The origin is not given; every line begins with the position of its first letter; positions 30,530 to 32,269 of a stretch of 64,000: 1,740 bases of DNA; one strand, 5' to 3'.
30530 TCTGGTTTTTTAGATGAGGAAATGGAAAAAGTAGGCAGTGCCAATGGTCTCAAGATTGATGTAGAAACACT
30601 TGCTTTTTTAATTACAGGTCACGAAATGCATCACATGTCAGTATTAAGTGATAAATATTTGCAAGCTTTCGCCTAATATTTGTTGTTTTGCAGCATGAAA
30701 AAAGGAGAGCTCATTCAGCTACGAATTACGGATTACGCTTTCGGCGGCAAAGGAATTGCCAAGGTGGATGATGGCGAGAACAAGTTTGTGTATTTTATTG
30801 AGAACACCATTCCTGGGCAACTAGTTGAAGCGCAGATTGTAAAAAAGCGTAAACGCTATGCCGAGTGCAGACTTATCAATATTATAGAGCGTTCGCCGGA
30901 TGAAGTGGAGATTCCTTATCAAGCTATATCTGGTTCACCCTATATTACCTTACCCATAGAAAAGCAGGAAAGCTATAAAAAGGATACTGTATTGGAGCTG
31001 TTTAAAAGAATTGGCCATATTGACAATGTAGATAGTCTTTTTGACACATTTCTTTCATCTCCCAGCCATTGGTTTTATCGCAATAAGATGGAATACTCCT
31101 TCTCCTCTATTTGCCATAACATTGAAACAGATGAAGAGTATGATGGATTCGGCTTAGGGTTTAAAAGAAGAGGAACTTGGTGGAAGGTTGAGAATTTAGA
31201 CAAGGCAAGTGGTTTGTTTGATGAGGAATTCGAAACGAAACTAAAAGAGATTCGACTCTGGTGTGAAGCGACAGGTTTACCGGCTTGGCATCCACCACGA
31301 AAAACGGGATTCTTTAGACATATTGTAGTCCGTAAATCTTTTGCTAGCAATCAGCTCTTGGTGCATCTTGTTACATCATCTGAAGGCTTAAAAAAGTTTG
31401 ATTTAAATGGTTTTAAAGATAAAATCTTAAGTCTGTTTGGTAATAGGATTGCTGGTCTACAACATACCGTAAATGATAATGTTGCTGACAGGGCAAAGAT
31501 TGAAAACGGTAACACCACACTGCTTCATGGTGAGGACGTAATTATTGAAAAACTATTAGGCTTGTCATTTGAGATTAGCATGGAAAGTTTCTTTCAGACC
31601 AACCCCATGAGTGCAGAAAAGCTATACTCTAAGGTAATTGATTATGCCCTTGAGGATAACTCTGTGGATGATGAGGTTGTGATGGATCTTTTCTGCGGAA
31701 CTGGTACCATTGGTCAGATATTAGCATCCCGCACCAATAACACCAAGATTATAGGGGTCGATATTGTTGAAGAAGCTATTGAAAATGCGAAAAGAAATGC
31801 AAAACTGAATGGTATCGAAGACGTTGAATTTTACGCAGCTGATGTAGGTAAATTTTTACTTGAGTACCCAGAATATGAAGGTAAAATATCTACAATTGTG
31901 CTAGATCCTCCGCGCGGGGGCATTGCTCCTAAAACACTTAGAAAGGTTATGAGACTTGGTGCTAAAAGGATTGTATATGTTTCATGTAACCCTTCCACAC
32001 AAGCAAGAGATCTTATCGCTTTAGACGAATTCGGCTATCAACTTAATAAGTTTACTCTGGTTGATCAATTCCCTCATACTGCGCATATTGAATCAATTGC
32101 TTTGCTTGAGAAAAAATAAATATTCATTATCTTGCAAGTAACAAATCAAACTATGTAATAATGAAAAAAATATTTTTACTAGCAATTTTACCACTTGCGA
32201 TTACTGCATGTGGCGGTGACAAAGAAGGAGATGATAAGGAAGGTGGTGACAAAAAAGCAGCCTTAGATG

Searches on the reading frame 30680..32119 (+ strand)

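Call 11: search_protein_families(library=pfam, proteins=[window:30680-32119:+], max_evalue=0.0001)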
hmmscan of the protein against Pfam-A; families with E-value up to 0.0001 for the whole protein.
window:30680-32119:+ (479 aa): 12 families
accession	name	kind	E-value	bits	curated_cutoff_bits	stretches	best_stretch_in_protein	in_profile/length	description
PF05958.17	tRNA_U5-meth_tr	-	2.5e-22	79.8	23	1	297-479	172-357/357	tRNA (Uracil-5-)-methyltransferase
PF13847.12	Methyltransf_31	-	2.5e-18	66.6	27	1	330-441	3-115/145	Methyltransferase domain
PF13649.12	Methyltransf_25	-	5.9e-10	40.1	27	1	334-396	1-62/97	Methyltransferase domain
PF05175.20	MTS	-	8.3e-10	39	23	1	330-411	31-107/170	Methyltransferase small domain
PF09445.16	Methyltransf_15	-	1.4e-07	31.7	22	1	332-415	2-84/165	RNA cap guanine-N2 methyltransferase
PF02475.24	TRM5-TYW2_MTfase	-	4e-07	30.6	28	1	328-392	34-99/164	TRM5/TYW2 methyltransferase domain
PF06325.19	PrmA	-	4.9e-07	30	22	1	323-384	154-213/296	Ribosomal protein L11 methyltransferase (PrmA)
PF03602.21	Cons_hypoth95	-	1.4e-06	28.6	24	1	327-433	38-149/182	Conserved hypothetical protein 95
PF01938.26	TRAM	-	2.5e-06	27.7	21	1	8-65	4-60/61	TRAM domain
PF01170.24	UPF0020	-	9.1e-06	25.9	22.3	0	331-413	29-132/197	RMKL-like, methyltransferase domain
PF13679.12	Methyltransf_32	-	6.4e-05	23.4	27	0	318-436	11-135/143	Methyltransferase domain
PF01555.25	N6_N4_Mtase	-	7.4e-05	23.2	26.7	0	320-371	171-220/221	DNA methylase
